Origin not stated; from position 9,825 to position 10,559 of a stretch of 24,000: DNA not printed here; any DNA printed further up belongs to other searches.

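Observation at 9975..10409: GxxExxY nuclease-fold gene forms a discrete 434-bp unit bounded by 28-nt inverted repeats and is translationally hooked to trpD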

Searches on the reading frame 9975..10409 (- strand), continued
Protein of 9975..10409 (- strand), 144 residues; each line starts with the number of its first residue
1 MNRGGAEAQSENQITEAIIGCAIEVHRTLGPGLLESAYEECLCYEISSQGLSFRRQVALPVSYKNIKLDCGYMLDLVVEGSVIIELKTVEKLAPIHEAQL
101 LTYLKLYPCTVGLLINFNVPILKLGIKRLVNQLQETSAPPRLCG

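Call 56: search_dna_similar(query=window:9975-10409:-, collection=plasmids, mode=protein, max_rows=40, rows=spread, max_evalue=1e-8)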
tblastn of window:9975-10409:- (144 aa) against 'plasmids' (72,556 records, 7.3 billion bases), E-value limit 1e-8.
Records with a match: 8; places in all: 10; records where one place covers at least 80% of the query: 5.
Best place of each record, by identity: <60% 8.
By first word of the organism name: Gemmatirosa 1; Bernardetia 1; Bacteroides 1; Sphingomonas 1; Persicobacter 1; Fusobacteria 1; Treponema 1; Prevotella 1.
By predicted mobility (MOB-suite, as given by PLSDB): non-mobilizable 8.
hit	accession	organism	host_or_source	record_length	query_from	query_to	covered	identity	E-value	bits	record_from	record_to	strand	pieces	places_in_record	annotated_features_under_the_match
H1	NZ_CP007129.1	Gemmatirosa kalamazoonensis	-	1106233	3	141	94%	51.9%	1e-27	146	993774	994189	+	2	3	record has no annotation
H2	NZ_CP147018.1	Bernardetia sp. Wsw4-3y2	Red alga,Red algae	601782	12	130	83%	56.7%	2e-37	141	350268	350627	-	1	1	GxxExxY protein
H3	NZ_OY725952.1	Bacteroides finegoldii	-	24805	12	130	83%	53.8%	3e-35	135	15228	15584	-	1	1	GxxExxY protein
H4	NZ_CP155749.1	Sphingomonas parapaucimobilis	Chinese cabbage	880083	2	132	91%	39.7%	7e-25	105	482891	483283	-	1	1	GxxExxY protein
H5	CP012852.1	Persicobacter sp. JZB09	cell culture,soil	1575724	14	131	82%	39.8%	2e-16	82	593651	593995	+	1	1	none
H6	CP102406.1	Fusobacteria bacterium ZRK30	pure culture,cold seep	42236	13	117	73%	41.9%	9e-16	80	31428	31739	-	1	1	GxxExxY protein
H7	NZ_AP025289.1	Treponema saccharophilum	-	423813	15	123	76%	40.4%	1e-15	79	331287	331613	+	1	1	GxxExxY protein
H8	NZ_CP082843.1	Prevotella nigrescens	-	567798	18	118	70%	43.6%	2e-18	87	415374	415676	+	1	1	GxxExxY protein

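Call 57: get_annotated_region(hit=H1, flank=1500)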
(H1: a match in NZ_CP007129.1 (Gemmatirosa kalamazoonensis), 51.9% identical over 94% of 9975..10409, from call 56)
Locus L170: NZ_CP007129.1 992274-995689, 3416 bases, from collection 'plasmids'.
description: Gemmatirosa kalamazoonensis strain KBS708 plasmid 1, complete sequence
organism: Gemmatirosa kalamazoonensis (NCBI taxid 861299)
taxonomy: Bacteria; Gemmatimonadota; Gemmatimonadia; Gemmatimonadales; Gemmatimonadaceae; Gemmatirosa; Gemmatirosa kalamazoonensis
host: -; source: -; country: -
typing (MOB-suite, as given by PLSDB): non-mobilizable
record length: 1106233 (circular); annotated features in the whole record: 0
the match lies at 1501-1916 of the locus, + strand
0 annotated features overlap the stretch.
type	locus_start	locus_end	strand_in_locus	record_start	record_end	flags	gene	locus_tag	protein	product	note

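Call 58: get_annotated_region(hit=H2, flank=1500)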
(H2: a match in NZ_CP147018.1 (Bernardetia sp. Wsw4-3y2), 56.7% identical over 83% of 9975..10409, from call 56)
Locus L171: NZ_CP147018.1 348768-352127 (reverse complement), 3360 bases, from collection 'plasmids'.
description: Bernardetia sp. Wsw4-3y2 plasmid plasmd1, complete sequence
organism: Bernardetia sp. Wsw4-3y2 (NCBI taxid 3127471)
taxonomy: Bacteria; Bacteroidota; Cytophagia; Cytophagales; Bernardetiaceae; Bernardetia; Bernardetia sp. Wsw4-3y2
host: -; source: Red alga,Red algae; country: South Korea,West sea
typing (MOB-suite, as given by PLSDB): non-mobilizable
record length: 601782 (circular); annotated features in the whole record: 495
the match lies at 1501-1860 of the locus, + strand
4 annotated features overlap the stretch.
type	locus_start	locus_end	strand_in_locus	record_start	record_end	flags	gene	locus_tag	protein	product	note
CDS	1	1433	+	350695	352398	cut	ade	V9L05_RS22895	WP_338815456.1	adenine deaminase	GO:0006168 - adenine salvage [Evidence IEA]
CDS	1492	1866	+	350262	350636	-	-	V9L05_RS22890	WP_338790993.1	GxxExxY protein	-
CDS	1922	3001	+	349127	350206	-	-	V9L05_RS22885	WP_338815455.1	mannose-1-phosphate guanylyltransferase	-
CDS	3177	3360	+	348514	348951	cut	-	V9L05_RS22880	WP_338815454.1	hypothetical protein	-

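Call 59: get_annotated_region(hit=H3, flank=1500)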
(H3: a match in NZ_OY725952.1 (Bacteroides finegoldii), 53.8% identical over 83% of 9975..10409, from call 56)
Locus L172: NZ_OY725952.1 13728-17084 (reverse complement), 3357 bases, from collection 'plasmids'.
description: Bacteroides finegoldii strain Bacteroides finegoldii TSDC17.2-1.1 plasmid 50, complete sequence
organism: Bacteroides finegoldii (NCBI taxid 338188)
taxonomy: Bacteria; Bacteroidota; Bacteroidia; Bacteroidales; Bacteroidaceae; Bacteroides; Bacteroides finegoldii
host: -; source: -; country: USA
typing (MOB-suite, as given by PLSDB): non-mobilizable
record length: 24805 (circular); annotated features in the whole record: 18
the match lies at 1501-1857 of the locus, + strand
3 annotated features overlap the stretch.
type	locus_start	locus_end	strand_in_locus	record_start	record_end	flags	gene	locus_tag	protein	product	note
CDS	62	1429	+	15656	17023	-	radA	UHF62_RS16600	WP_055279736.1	DNA repair protein RadA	GO:0006281 - DNA repair [Evidence IEA]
CDS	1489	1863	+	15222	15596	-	-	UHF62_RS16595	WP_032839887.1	GxxExxY protein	-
CDS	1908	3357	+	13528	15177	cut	-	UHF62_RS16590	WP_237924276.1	FAD-dependent protein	-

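Call 60: get_annotated_region(hit=H4, flank=1500)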
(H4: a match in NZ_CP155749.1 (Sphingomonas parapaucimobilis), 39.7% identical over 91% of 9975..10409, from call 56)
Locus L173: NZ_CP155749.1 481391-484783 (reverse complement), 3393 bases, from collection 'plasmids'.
description: Sphingomonas parapaucimobilis strain YK209 plasmid unnamed1, complete sequence
organism: Sphingomonas parapaucimobilis (NCBI taxid 28213)
taxonomy: Bacteria; Pseudomonadota; Alphaproteobacteria; Sphingomonadales; Sphingomonadaceae; Sphingomonas; Sphingomonas parapaucimobilis
host: -; source: Chinese cabbage; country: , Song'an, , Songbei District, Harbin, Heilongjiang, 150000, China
typing (MOB-suite, as given by PLSDB): non-mobilizable
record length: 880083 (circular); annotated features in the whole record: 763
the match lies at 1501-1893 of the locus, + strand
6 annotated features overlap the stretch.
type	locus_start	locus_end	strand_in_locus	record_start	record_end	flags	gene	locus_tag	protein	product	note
CDS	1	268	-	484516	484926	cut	rpsF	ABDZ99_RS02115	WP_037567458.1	30S ribosomal protein S6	GO:0006412 - translation [Evidence IEA]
CDS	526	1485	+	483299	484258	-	fabD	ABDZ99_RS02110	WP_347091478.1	ACP S-malonyltransferase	GO:0006633 - fatty acid biosynthetic process [Evidence IEA]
CDS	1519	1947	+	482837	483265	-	-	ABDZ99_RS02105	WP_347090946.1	GxxExxY protein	-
CDS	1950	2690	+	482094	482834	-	fabG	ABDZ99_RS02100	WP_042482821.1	3-oxoacyl-[acyl-carrier-protein] reductase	GO:0006633 - fatty acid biosynthetic process [Evidence IEA]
CDS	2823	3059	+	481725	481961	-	-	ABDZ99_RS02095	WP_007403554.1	acyl carrier protein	GO:0006633 - fatty acid biosynthetic process [Evidence IEA]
CDS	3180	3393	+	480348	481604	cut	fabF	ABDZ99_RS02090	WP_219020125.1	beta-ketoacyl-ACP synthase II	GO:0006633 - fatty acid biosynthetic process [Evidence IEA]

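Call 61: get_annotated_region(hit=H5, flank=1500)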
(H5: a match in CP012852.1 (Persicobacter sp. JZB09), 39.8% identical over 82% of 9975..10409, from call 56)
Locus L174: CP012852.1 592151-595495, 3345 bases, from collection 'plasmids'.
description: Persicobacter sp. JZB09 plasmid JZB09-Plasmid1, complete sequence
organism: Persicobacter sp. JZB09 (NCBI taxid 1085624)
taxonomy: Bacteria; Bacteroidota; Cytophagia; Cytophagales; Persicobacteraceae; Persicobacter; Persicobacter sp. JZB09
host: -; source: cell culture,soil; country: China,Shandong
typing (MOB-suite, as given by PLSDB): non-mobilizable
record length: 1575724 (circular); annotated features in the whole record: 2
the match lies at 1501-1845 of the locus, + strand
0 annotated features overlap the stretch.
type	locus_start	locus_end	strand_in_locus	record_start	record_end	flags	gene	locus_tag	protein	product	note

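Call 62: get_annotated_region(hit=H6, flank=1500)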
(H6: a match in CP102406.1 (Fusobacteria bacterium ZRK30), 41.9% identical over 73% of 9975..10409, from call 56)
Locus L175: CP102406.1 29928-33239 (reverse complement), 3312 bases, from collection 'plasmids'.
description: Fusobacteria bacterium ZRK30 plasmid pZRK30-1, complete sequence
organism: Fusobacteria bacterium ZRK30 (NCBI taxid 2970471)
taxonomy: Bacteria; Fusobacteriota; ; ; ; ; Fusobacteria bacterium ZRK30
host: -; source: pure culture,cold seep; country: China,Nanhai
typing (MOB-suite, as given by PLSDB): non-mobilizable
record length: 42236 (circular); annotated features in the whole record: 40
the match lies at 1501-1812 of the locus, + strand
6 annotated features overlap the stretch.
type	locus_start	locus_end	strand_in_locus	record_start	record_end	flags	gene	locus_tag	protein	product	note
CDS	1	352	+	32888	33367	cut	-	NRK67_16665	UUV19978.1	hypothetical protein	-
CDS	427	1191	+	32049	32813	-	-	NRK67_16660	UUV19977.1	ATP-binding protein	-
CDS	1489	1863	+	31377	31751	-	-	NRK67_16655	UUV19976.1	GxxExxY protein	-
CDS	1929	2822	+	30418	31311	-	-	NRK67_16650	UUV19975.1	metal-dependent hydrolase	-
CDS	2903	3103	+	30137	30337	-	-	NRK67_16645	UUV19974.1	hypothetical protein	-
CDS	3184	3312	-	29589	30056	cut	-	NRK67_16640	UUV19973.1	hypothetical protein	-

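Call 63: get_annotated_region(hit=H7, flank=1500)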
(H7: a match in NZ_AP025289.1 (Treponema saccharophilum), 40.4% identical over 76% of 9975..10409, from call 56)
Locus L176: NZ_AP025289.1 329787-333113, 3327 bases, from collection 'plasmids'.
description: Treponema saccharophilum strain JCM 32279 plasmid pTS1, complete sequence
organism: Treponema saccharophilum (NCBI taxid 165)
taxonomy: Bacteria; Spirochaetota; Spirochaetia; Spirochaetales; Treponemataceae; Treponema; Treponema saccharophilum
host: -; source: -; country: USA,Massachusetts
typing (MOB-suite, as given by PLSDB): non-mobilizable
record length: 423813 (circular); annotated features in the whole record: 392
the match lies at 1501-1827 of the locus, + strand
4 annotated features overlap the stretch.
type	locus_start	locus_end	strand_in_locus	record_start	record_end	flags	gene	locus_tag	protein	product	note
CDS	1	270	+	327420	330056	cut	-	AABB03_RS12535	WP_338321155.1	SUMF1/EgtB/PvdO family nonheme iron enzyme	-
CDS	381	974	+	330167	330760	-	-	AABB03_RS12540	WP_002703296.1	hypothetical protein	-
CDS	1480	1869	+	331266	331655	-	-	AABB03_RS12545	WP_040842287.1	GxxExxY protein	-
CDS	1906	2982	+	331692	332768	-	-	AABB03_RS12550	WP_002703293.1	Fic family protein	-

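Call 64: get_annotated_region(hit=H8, flank=1500)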
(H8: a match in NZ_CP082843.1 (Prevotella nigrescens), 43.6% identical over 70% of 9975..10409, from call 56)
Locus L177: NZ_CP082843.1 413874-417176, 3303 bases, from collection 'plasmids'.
description: Prevotella nigrescens strain FDAARGOS_1486 plasmid unnamed, complete sequence
organism: Prevotella nigrescens (NCBI taxid 28133)
taxonomy: Bacteria; Bacteroidota; Bacteroidia; Bacteroidales; Prevotellaceae; Prevotella; Prevotella nigrescens
host: -; source: -; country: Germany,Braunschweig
typing (MOB-suite, as given by PLSDB): non-mobilizable; mating-pair formation MPF_T
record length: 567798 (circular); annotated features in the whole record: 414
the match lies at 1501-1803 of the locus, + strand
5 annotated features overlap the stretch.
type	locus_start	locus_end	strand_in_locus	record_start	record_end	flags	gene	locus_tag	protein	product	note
CDS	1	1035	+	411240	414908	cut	-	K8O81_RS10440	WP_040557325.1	hypothetical protein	-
CDS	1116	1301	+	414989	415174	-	-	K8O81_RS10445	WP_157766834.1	hypothetical protein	-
CDS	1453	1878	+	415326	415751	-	-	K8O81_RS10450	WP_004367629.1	GxxExxY protein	-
CDS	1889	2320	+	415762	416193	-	-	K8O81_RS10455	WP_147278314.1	hypothetical protein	-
CDS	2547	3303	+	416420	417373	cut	-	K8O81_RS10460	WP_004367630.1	DUF6261 family protein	-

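Call 79: find_related_loci(query=A3, collection=viral_contigs, flank=2500)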
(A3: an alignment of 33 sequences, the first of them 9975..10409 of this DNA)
Query A3 (144 aa) in viral_contigs; peptide patterns used: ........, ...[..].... (x = any residue, [..] = any of these).
22 stretches matched a pattern; 6 encode a relative of the query (tblastn E <= 1e-3); 6 distinct loci.
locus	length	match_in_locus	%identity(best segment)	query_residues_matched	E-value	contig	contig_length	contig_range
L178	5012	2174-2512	55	18-130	3e-39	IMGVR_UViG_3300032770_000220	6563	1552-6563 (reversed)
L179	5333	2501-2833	41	7-117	9e-24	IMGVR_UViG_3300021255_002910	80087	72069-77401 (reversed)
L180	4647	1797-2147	42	4-117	3e-22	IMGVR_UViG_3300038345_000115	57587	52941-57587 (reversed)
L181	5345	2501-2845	38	7-122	1e-20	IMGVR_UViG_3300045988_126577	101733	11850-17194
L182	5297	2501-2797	41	18-117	2e-20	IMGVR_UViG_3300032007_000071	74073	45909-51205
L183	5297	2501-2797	41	18-117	2e-20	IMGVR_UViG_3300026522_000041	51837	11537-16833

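Call 82: search_solved_structures(query=A3, max_evalue=10, show_alignments=1)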
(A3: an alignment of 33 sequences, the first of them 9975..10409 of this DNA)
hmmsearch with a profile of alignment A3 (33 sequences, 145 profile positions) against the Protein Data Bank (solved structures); distinct sequences matched with E-value up to 10: 3.
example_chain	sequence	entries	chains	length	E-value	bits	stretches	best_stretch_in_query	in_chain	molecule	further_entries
5a3g_A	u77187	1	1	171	0.36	13.9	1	39-119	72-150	M50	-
4xgc_C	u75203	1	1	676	0.92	12.6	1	37-76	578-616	Origin recognition complex subunit 3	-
7jgr_C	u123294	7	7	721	1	12.4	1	37-76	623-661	AT22044p1 | Origin recognition complex subunit 3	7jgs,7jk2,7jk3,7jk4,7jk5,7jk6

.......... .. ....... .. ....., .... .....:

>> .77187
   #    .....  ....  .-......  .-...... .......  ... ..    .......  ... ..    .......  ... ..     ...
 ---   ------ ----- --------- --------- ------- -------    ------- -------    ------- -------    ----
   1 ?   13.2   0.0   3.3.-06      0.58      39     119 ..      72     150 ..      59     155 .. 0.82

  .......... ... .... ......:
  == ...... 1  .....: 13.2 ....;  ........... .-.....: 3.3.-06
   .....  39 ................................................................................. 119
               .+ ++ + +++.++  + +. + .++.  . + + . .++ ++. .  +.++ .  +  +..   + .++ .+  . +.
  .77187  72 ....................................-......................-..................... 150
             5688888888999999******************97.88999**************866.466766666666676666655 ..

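Call 83: search_protein_representatives(protein=window:9975-10409:-)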
Query: 144 residues. Proteins with E-value up to 0.001 (for the whole library): 23978; up to 1e-10: 8775; up to 1e-30: 318. The best 150 are listed.
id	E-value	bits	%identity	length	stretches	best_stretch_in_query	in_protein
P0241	1.1e-63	230.0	49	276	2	12-132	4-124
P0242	2.3e-63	228.9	48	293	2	11-137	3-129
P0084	2.8e-61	222.1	73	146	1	2-144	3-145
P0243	3.3e-58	212.2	45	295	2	12-133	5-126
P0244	2.0e-57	209.7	49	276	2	12-133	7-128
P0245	1.1e-54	200.8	47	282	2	12-130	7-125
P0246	2.5e-53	196.4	42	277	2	11-132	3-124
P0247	2.4e-51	190.0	40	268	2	6-132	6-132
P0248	7.5e-49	181.9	41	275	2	16-140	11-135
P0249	1.1e-47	178.1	55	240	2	11-131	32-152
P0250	8.0e-47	175.3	45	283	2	11-133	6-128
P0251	1.4e-46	174.5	42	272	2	12-133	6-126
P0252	2.5e-46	173.7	38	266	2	12-137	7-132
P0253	1.5e-45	171.2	40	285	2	8-130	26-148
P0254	8.1e-45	168.8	41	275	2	17-132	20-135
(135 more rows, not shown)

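Call 91: find_encoding_contigs(protein=P0105, flank=2500, max_places=6)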
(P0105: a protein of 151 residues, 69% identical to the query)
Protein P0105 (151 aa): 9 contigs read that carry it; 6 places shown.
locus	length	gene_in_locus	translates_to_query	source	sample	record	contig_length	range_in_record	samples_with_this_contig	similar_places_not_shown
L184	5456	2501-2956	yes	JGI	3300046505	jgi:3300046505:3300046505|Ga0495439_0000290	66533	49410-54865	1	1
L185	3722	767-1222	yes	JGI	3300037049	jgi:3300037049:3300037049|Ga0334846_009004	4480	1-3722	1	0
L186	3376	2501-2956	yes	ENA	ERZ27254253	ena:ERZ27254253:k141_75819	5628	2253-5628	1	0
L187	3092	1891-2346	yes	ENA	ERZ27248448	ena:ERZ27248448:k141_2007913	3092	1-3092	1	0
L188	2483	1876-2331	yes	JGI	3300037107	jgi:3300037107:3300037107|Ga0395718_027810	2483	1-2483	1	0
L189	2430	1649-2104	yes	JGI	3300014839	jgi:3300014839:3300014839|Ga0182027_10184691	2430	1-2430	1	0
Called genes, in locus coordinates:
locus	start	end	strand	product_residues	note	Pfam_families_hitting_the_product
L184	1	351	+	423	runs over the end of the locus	PF00346:Complex1_49kDa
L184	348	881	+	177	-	PF01257:2Fe-2S_thioredx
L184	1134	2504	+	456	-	PF01512:Complex1_51K, PF22461:SLBB_2 (weak), PF10589:NADH_4Fe-4S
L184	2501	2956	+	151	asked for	PF13366:PDDEXK_3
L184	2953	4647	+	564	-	PF13510:Fer2_4 (weak), PF10588:NADH-G_4Fe-4S_3, PF22117:Fer4_Nqo3, PF04879:Molybdop_Fe4S4, PF22151:Fer4_NDSU1, PF00384:Molybdopterin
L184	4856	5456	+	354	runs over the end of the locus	PF00146:NADHdh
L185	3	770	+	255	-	?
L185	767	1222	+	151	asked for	PF13366:PDDEXK_3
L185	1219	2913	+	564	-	PF13510:Fer2_4 (weak), PF10588:NADH-G_4Fe-4S_3, PF22117:Fer4_Nqo3, PF04879:Molybdop_Fe4S4, PF22151:Fer4_NDSU1, PF00384:Molybdopterin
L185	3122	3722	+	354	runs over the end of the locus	PF00146:NADHdh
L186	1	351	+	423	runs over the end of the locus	PF00346:Complex1_49kDa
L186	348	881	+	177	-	PF01257:2Fe-2S_thioredx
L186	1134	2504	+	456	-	PF01512:Complex1_51K, PF10589:NADH_4Fe-4S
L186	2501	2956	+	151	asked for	PF13366:PDDEXK_3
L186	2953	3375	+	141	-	?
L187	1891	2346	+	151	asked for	PF13366:PDDEXK_3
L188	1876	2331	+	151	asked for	PF13366:PDDEXK_3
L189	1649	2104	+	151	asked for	PF13366:PDDEXK_3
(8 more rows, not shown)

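Call 92: find_encoding_contigs(protein=P0070, flank=2500, max_places=8)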
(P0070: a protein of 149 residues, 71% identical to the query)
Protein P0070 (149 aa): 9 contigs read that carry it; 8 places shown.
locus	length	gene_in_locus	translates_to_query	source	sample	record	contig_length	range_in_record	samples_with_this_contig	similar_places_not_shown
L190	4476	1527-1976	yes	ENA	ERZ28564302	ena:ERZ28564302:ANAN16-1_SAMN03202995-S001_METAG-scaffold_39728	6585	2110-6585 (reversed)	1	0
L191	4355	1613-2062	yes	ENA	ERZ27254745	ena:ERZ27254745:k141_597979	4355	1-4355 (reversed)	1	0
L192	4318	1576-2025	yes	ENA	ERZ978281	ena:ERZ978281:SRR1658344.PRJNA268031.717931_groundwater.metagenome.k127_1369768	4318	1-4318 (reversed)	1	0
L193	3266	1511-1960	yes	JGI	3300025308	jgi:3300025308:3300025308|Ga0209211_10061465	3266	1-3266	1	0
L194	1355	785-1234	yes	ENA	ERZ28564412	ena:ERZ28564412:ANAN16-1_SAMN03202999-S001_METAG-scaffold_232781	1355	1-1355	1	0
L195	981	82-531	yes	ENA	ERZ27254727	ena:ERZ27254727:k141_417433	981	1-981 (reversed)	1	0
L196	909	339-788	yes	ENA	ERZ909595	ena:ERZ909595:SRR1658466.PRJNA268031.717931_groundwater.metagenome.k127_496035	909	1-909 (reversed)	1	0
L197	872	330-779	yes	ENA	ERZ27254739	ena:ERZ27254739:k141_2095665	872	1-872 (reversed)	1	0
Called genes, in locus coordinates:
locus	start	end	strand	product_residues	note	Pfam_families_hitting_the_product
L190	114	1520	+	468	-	PF13629:T2SS-T3SS_pil_N, PF04972:BON (weak), PF00263:Secretin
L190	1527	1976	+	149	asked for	PF13366:PDDEXK_3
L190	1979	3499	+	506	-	PF13400:Tad, PF09977:Tad_C (faint)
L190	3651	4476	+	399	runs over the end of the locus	-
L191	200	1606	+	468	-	PF13629:T2SS-T3SS_pil_N, PF04972:BON (weak), PF00263:Secretin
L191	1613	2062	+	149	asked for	PF13366:PDDEXK_3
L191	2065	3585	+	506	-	PF13400:Tad, PF09977:Tad_C (faint)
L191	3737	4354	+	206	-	?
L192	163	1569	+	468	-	PF13629:T2SS-T3SS_pil_N, PF04972:BON (weak), PF00263:Secretin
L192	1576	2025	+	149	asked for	PF13366:PDDEXK_3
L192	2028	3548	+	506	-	PF13400:Tad, PF09977:Tad_C (faint)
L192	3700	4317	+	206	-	?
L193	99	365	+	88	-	PF13629:T2SS-T3SS_pil_N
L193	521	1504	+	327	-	PF00263:Secretin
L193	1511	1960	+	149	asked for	PF13366:PDDEXK_3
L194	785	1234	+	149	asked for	PF13366:PDDEXK_3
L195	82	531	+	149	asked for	PF13366:PDDEXK_3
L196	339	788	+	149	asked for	PF13366:PDDEXK_3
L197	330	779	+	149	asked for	PF13366:PDDEXK_3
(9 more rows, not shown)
